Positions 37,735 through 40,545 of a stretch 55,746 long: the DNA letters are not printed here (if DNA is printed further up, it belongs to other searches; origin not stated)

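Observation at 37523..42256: XRE + double radical-SAM + Isf flavoprotein + HD/TIR-like operon: candidate undescribed defence system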

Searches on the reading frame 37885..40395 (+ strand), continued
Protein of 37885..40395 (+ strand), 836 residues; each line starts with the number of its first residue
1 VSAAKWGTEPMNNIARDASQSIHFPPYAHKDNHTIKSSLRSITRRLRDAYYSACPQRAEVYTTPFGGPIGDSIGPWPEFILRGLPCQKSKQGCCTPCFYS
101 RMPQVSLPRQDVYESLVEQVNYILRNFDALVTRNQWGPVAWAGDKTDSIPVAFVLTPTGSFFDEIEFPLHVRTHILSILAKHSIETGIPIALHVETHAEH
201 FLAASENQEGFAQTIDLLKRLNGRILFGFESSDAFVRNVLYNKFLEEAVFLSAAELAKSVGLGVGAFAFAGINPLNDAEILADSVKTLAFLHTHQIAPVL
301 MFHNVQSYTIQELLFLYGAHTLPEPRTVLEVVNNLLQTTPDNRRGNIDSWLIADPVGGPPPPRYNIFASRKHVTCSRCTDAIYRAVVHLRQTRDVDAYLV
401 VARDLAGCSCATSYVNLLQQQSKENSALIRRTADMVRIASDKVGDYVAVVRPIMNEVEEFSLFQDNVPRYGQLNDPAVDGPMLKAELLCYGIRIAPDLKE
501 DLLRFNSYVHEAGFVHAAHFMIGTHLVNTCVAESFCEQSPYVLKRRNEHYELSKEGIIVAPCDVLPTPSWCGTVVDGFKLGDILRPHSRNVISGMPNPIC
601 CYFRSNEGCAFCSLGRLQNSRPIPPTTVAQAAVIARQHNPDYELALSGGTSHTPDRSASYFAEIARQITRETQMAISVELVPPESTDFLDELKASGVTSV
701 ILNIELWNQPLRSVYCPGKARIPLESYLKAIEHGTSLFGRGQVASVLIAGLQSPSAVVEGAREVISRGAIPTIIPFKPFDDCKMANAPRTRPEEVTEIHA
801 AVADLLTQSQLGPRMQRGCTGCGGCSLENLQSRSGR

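Call 21: search_protein_families(library=pfam, proteins=[L004:12879-15743:+, L008:5805-9137:+, L007:3115-4986:+, L006:14172-15512:+, L001:14723-16063:+, L004:17437-18321:+, L004:18309-19304:+, L004:19389-19904:+, L008:11026-11967:+], max_evalue=0.1)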
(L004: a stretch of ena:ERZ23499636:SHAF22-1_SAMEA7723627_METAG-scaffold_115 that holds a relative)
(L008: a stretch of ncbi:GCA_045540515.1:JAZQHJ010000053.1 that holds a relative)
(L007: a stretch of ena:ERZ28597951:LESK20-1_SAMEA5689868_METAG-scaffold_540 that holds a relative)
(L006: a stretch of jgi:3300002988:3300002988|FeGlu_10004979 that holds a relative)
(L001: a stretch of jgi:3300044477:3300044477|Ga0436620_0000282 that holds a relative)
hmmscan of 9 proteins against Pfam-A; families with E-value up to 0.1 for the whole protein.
L004:12879-15743:+ (954 aa): 1 family
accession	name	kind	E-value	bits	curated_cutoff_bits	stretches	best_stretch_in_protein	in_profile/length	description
PF12205.13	GIT1_C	-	0.022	15.5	25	0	16-108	7-90/110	G protein-coupled receptor kinase-interacting protein 1 C term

L008:5805-9137:+ (1110 aa): 4 families
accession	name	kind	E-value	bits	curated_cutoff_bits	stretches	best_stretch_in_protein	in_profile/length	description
PF13676.11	TIR_2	-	8e-05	23.6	28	1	924-1010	1-77/122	TIR domain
PF13424.12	TPR_12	-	0.00021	21.8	30.1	1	194-253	5-66/77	Tetratricopeptide repeat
PF07719.23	TPR_2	-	0.014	15.9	27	0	193-223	2-32/34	Tetratricopeptide repeat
PF12895.13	ANAPC3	-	0.015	16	27.2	1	189-255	20-79/82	Anaphase-promoting complex, cyclosome, subunit 3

L007:3115-4986:+ (623 aa): 4 families
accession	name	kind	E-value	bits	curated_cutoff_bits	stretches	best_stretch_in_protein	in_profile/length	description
PF00515.34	TPR_1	-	0.0035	17.5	27.8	0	184-205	8-29/34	Tetratricopeptide repeat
PF14527.11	LAGLIDADG_WhiA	-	0.035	14.7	23.2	0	317-347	29-59/93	WhiA LAGLIDADG-like domain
PF12433.14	PV_NSP1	-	0.036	14.9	25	1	507-567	5-70/82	Parvovirus non-structural protein 1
PF07719.23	TPR_2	-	0.096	13.3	27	0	179-208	3-32/34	Tetratricopeptide repeat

L006:14172-15512:+ (446 aa): 0 families

L001:14723-16063:+ (446 aa): 0 families

L004:17437-18321:+ (294 aa): 0 families

L004:18309-19304:+ (331 aa): 1 family
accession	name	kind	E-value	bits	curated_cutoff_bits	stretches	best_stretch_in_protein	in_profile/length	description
PF00288.32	GHMP_kinases_N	-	1.8e-07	31.7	22.3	1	65-135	3-72/87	GHMP kinases N terminal domain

L004:19389-19904:+ (171 aa): 17 families
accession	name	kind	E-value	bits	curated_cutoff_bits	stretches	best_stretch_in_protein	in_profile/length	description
PF13207.12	AAA_17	-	3.7e-05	24.5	27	1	11-118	4-119/136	AAA domain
PF13238.12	AAA_18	-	4.3e-05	24.4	29.4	1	5-120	1-110/128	AAA domain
PF13521.12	AAA_28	-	0.0001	23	27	1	5-49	2-44/164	AAA domain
PF21448.3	DNMK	-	0.00062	19.9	27.1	0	3-45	1-43/232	Deoxynucleotide monophosphate kinase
PF01591.24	6PF2K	-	0.0017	18.1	27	1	3-55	14-70/223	6-phosphofructo-2-kinase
PF13173.12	AAA_14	-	0.0041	17.6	27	1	2-65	2-66/129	AAA domain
PF20720.3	nSTAND3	-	0.01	16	27.2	1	2-35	17-52/155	Novel STAND NTPase 3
PF02367.23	TsaE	-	0.023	15.1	26.6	1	3-28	22-47/128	Threonylcarbamoyl adenosine biosynthesis protein TsaE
PF03205.20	MobB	-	0.023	15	26.6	1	4-34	1-31/133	Molybdopterin guanine dinucleotide synthesis protein B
PF00406.28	ADK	-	0.024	15.2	26.8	1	7-124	1-123/151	Adenylate kinase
PF10662.15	PduV-EutP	-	0.026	14.8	21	1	3-22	2-21/143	Ethanolamine utilisation - propanediol utilisation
PF13191.12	AAA_16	-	0.043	14.7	32.6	1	4-52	26-80/167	AAA ATPase domain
PF00570.28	HRDC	-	0.049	14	23.8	0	39-56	21-38/68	HRDC domain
PF00910.28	RNA_helicase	-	0.05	14.5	21.5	0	5-57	1-47/105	RNA helicase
PF13401.12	AAA_22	-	0.073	13.8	27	0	2-31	5-37/130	AAA domain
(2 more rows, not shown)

L008:11026-11967:+ (313 aa): 0 families

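Call 26: find_encoding_contigs(protein=P0007, flank=10000, max_places=2)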
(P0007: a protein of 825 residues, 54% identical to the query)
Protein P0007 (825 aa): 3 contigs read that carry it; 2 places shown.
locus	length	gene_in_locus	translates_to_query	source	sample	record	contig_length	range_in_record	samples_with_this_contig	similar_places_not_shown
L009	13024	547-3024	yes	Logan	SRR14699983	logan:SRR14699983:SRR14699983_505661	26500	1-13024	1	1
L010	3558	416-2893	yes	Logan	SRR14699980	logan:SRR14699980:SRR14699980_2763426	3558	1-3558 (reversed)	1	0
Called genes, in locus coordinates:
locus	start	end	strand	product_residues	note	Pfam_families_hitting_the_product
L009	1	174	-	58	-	?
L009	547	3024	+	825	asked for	PF04055:Radical_SAM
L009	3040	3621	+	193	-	PF03358:FMN_red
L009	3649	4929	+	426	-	PF01966:HD (weak), PF24391:HD-CE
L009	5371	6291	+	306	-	-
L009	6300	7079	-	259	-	PF09048:Cro (faint), PF13560:HTH_31 (faint), PF14549:P22_Cro (faint), PF15943:YdaS_toxin (faint), PF01381:HTH_3 (weak)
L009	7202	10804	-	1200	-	PF00717:Peptidase_S24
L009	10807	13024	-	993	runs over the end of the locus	PF01555:N6_N4_Mtase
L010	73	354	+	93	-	-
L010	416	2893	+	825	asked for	PF04055:Radical_SAM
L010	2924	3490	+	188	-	PF03358:FMN_red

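Call 31: search_solved_structures(query=A1, max_evalue=1)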
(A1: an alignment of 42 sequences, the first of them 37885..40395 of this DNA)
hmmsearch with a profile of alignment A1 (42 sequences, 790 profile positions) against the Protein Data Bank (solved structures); distinct sequences matched with E-value up to 1: 1.
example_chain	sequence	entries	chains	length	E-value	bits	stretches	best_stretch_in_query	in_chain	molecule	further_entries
6y1x_A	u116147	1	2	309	0.00012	23.5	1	673-787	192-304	Radical SAM domain protein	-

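Call 37: predict_structure(alignment_id=A1)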
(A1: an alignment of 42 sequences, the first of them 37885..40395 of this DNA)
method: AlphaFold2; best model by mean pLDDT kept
length: 836 residues; sequences in the alignment: 42
mean_pLDDT: 88.7   pTM: 0.67
mean pLDDT of the five models: 88.7, 88.1, 88.1, 87.0, 86.3
residues with pLDDT >= 90: 550; 70-90: 230; 50-70: 23; < 50: 33
segments of 3 or more residues with pLDDT < 50: 1-9, 459-478, 833-836
pLDDT, mean of each block of 10 residues (from residue 1): 40 76 86 89 91 76 78 90 88 76 80 95 87 87 79 93 96 98 94 97 97 98 97 95 94 98 97 94 97 98 89 92 95 95 91 81 84 93 93 92 93 94 89 95 93 64 44 49 92 89 79 79 84 92 83 79 85 92 88 92 93 89 95 95 92 91 97 95 96 97 95 95 96 98 96 97 98 95 94 95 93 85 84 43
secondary structure, 60 per line:
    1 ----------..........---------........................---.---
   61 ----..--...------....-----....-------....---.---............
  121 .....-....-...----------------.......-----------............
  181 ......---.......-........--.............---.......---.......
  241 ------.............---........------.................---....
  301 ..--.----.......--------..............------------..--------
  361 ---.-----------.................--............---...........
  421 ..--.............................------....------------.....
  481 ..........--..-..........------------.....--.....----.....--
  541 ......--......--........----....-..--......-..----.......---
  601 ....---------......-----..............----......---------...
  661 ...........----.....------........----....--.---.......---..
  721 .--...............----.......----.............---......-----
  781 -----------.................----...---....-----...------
elements in order (helices of 4 or more, strands of 3 or more residues): H11-20 H30-53 E78-81 H87-90 H98-101 H109-125 H127-130 E151-157 H169-186 E190-196 H198-205 H208-220 E224-230 H234-240 H247-259 E263-270 H277-293 E297-302 H310-316 H325-338 H376-392 H395-406 H410-422 H425-453 H460-463 H476-490 H496-505 E518-522 E525-529 H534-538 E541-546 E549-554 E557-564 H569-572 H580-583 E591-597 H601-604 H614-619 H625-638 E643-648 H658-671 E676-680 H687-694 E699-702 H709-715 H724-738 E743-749 H754-766 E770-775 H792-808 H819-822

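Call 39: fold_search(model_id=the predicted structure, library=pdb)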
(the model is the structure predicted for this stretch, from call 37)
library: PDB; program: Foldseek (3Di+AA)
matches with E <= 10: 1092; with E <= 0.001: 43
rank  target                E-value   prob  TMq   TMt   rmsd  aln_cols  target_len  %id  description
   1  7bi7_A                2.1e-06  1.00  0.20  0.54   5.0       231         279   16  An Unexpected P-Cluster like Intermediate En Route to the Nitrogenase FeMo-co (released 2021-03-10)
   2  6y1x_A                2.4e-06  1.00  0.22  0.67   3.8       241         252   17  X-ray structure of the radical SAM protein NifB, a key nitrogenase maturating enzyme (released 2020-06-17)
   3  8vcw                  3.4e-06  1.00  0.21  0.49   8.2       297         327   13  X-Ray Crystal Structure of the biotin synthase from B. obeum (released 2024-01-24)
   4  7bi7_B                4.0e-06  1.00  0.22  0.60   5.3       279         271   17  An Unexpected P-Cluster like Intermediate En Route to the Nitrogenase FeMo-co (released 2021-03-10)
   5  5exj                  6.0e-06  1.00  0.21  0.57   3.7       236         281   16  Crystal structure of M. tuberculosis lipoyl synthase at 1.64 A resolution (released 2016-08-10)
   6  5exi                  9.1e-06  1.00  0.21  0.58   3.4       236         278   16  Crystal structure of M. tuberculosis lipoyl synthase at 2.28 A resolution (released 2016-08-10)
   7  7jma                  1.3e-05  1.00  0.21  0.76   3.7       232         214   16  Crystal structure of the apo form of Nitrogenase iron-molybdenum cofactor biosynthesis enzyme NifB from Methanothermobac (released 2020-10-28)
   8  6fz6_A                1.7e-05  1.00  0.23  0.52   9.8       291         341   16  Crystal Structure of a radical SAM methyltransferase from Sphaerobacter thermophilus (released 2019-04-10)
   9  4wcx_C                2.2e-05  1.00  0.22  0.39   4.1       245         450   13  Crystal structure of HydG: A maturase of the [FeFe]-hydrogenase (released 2015-02-04)
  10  9c19_A                2.7e-05  1.00  0.21  0.54   3.6       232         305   14  Structure of human LIAS (released 2025-07-09)
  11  8tsk_A                2.8e-05  1.00  0.21  0.57   3.5       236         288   15  Structure of human LIAS in the presence of 5'-deoxyadenosine and octanoyl-modified peptide (released 2025-06-11)
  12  8trw_A                3.1e-05  1.00  0.22  0.58   7.1       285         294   14  Structure of human LIAS (released 2025-06-11)
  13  3rfa_A                3.1e-05  1.00  0.22  0.50   9.4       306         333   10  X-ray structure of RlmN from Escherichia coli in complex with S-adenosylmethionine (released 2011-05-11)
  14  6ia6                  5.4e-05  1.00  0.21  0.41   6.5       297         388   16  Crystal structure of the bacterial Dehalococcoides mccartyi Elp3 with desulfo-CoA (released 2019-02-20)
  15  5hr7_A                5.7e-05  1.00  0.22  0.46   9.2       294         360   12  X-ray crystal structure of C118A RlmN from Escherichia coli with cross-linked in vitro transcribed tRNA (released 2016-04-13)
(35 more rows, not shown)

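Call 42: find_related_loci(query=A1, collection=genome_contigs, flank=10000)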
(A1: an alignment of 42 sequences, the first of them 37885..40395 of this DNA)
Query A1 (836 aa) in genome_contigs; peptide patterns used: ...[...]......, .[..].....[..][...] (x = any residue, [..] = any of these).
140 stretches matched a pattern; 9 encode a relative of the query (tblastn E <= 1e-3); 9 distinct loci.
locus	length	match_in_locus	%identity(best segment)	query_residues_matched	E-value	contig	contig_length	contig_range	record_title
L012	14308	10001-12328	40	29-828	0e+0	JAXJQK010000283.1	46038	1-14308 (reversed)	MAG: Acutalibacteraceae bacterium isolate DOME_MAG_2406 2406_C0206_k141_475821, whole genome shotgun sequence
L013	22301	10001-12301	36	42-831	5e-166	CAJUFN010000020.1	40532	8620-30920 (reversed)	MAG TPA_asm: uncultured Lachnospiraceae bacterium isolate MGBC129736 genome assembly, contig: MGBC129736.20, whole genom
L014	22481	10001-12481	33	2-828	3e-133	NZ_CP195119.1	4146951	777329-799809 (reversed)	Methanosarcina sp. Mfa9 chromosome, complete genome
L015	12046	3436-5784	33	35-836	2e-131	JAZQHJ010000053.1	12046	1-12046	MAG: Eubacteriales bacterium isolate T1900044627_TS20190093.MAGScoT_cleanbin_000083 SGB_965_k141_2018861, whole genome s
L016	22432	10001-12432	43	6-836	1e-178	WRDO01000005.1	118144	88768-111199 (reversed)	MAG: Defluviitaleaceae bacterium isolate Lab288P3bin217 Ga0123353_10000063, whole genome shotgun sequence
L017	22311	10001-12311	44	36-830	4e-92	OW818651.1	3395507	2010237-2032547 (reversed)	metagenome genome assembly, chromosome: 1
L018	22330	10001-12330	43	31-830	6e-169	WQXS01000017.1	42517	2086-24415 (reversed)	MAG: Oscillospiraceae bacterium isolate Emb289P3bin50 Ga0123356_10000526, whole genome shotgun sequence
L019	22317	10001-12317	44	34-830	1e-168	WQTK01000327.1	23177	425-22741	MAG: Candidatus Fibrimonadales bacterium isolate Co191P4bin13 JGI24696J40584_12961600, whole genome shotgun sequence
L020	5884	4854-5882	40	28-375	2e-71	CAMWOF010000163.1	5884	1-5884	MAG TPA_asm: uncultured Clostridiaceae bacterium isolate SRR14411311_bin.1_metawrap_v1.3_MAG genome assembly, contig: NO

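Call 49: search_solved_structures(query=A4, max_evalue=1)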
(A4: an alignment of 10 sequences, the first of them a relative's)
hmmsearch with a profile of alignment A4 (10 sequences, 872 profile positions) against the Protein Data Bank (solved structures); distinct sequences matched with E-value up to 1: 0.

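Call 54: search_protein_families(library=padloc, proteins=[L016:74-1228:+, L016:1228-5379:+, L016:5372-7612:+, L016:7628-9070:+, L018:537-2588:+, L018:2613-8189:+, L018:17902-20748:+, L013:337-1728:+, L013:4231-5349:+, L013:5363-7330:+], max_evalue=0.0001)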
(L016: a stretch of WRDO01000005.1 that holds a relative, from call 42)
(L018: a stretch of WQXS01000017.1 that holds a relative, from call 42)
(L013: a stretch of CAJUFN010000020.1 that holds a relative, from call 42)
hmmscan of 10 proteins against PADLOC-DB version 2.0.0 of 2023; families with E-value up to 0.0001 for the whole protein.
L016:74-1228:+ (384 aa): 2 families
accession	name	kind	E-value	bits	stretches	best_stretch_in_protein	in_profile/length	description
PDLC02510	BrxP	-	3.7e-76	254.9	1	7-381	398-776/779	BrxP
PDLC02511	BrxP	-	1.1e-08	33.1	1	121-379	18-258/265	BrxP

L016:1228-5379:+ (1383 aa): 11 families
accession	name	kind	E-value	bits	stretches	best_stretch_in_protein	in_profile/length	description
PDLC02485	BrxC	-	0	1588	1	4-1377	3-1373/1376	BrxC-PglY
PDLC02480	BrxC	-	1.2e-62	209.7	2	5-510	3-505/1389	BrxC-PglY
PDLC02475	BrxC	-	1.8e-61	206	1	28-946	30-934/937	BrxC-PglY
PDLC02477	BrxC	-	2.2e-27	93.1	1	9-457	6-453/1419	BrxC-PglY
PDLC02472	BrxC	-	4.3e-25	85.8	1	6-476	3-468/1123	BrxC-PglY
PDLC02781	SspC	-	6.5e-18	61.9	1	187-525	130-464/1104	SspC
PDLC02490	BrxC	-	5.9e-17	59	1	39-478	39-475/1133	BrxC-PglY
PDLC02778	SspC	-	9.3e-16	54.7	1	205-586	122-505/1053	SspC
PDLC02779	SspC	-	3.7e-15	52.8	1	261-499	198-444/1054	SspC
PDLC02780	SspC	-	1.4e-10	37.9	1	233-434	148-354/1045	SspC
PDLC02770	SspC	-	9.2e-10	35.2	1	323-436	255-360/1047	SspC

L016:5372-7612:+ (746 aa): 4 families
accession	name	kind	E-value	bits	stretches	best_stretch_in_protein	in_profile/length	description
PDLC02554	PglZ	-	7.6e-196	650.8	1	4-739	6-739/749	PglZ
PDLC02550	PglZ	-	3e-16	57.1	1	321-647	352-672/700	PglZ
PDLC02544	PglZ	-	1.4e-15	54.7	1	81-660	107-683/772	PglZ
PDLC02546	PglZ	-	2.2e-14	51.1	1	383-681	422-710/769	PglZ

L016:7628-9070:+ (480 aa): 5 families
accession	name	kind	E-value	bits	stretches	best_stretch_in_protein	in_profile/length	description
PDLC02505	BrxL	-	3.7e-227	752.9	1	3-479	6-479/482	BrxL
PDLC02506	BrxL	-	4e-75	251.4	1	3-458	10-458/680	BrxL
PDLC02508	BrxL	-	1.7e-71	239.4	1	4-469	7-460/698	BrxL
PDLC02507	BrxL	-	6.2e-53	178.3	1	8-471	21-471/482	BrxL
PDLC02509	BrxL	-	8.4e-41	138.2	1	163-445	209-492/535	BrxL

L018:537-2588:+ (683 aa): 0 families

L018:2613-8189:+ (1858 aa): 0 families

L018:17902-20748:+ (948 aa): 0 families

L013:337-1728:+ (463 aa): 4 families
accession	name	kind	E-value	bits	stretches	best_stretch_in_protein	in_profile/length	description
PDLC02510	BrxP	-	1.5e-11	41.3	1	267-389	216-331/779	BrxP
PDLC02662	DndC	-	4.3e-06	24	1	264-352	124-212/481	DndC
PDLC02661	DndC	-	4.6e-06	23.9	1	264-355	120-211/468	DndC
PDLC02782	SspD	-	3.5e-05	21.6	0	266-397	81-199/277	SspD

L013:4231-5349:+ (372 aa): 0 families

L013:5363-7330:+ (655 aa): 0 families
